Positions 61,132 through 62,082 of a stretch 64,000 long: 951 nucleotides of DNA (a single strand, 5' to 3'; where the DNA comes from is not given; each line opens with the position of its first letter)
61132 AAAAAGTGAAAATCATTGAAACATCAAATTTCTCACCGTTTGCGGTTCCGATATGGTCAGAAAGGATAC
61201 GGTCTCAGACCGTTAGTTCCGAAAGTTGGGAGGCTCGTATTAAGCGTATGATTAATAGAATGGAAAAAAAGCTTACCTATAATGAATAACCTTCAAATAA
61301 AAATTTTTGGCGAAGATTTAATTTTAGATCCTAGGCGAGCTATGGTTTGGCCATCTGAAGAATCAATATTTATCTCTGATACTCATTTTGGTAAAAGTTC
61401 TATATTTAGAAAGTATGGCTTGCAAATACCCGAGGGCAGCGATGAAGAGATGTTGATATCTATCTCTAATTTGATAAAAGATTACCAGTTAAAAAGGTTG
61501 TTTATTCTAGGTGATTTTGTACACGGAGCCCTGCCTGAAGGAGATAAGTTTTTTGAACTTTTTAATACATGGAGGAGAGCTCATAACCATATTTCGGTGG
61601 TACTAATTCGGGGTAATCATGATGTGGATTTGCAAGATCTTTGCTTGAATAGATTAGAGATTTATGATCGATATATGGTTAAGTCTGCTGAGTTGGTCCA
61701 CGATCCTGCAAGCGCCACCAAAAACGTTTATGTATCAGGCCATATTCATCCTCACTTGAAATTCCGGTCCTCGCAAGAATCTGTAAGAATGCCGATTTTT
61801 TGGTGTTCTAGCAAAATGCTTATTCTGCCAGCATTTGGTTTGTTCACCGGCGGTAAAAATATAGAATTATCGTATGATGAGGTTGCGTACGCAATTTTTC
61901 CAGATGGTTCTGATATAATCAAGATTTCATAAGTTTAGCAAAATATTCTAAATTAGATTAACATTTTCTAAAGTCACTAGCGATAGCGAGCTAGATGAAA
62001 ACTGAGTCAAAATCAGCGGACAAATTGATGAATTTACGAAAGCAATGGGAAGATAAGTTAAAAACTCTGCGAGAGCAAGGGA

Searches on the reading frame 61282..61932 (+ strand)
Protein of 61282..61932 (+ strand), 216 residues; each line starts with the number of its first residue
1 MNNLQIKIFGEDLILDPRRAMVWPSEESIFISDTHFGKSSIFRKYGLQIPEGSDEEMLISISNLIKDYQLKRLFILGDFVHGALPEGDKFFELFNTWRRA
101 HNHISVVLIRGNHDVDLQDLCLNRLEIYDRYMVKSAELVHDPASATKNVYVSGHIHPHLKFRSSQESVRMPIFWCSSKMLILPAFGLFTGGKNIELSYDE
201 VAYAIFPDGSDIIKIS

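Call 81: search_protein_families(library=pfam, proteins=[window:61282-61932:+], max_evalue=0.01)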
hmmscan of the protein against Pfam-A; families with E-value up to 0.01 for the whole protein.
window:61282-61932:+ (216 aa): 2 families
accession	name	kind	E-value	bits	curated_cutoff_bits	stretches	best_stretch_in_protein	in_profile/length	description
PF00149.33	Metallophos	-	5.9e-08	33.8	21.5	1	29-133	4-88/191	Calcineurin-like phosphoesterase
PF12850.12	Metallophos_2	-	0.001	19.5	27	1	29-158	4-119/154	Calcineurin-like phosphoesterase superfamily domain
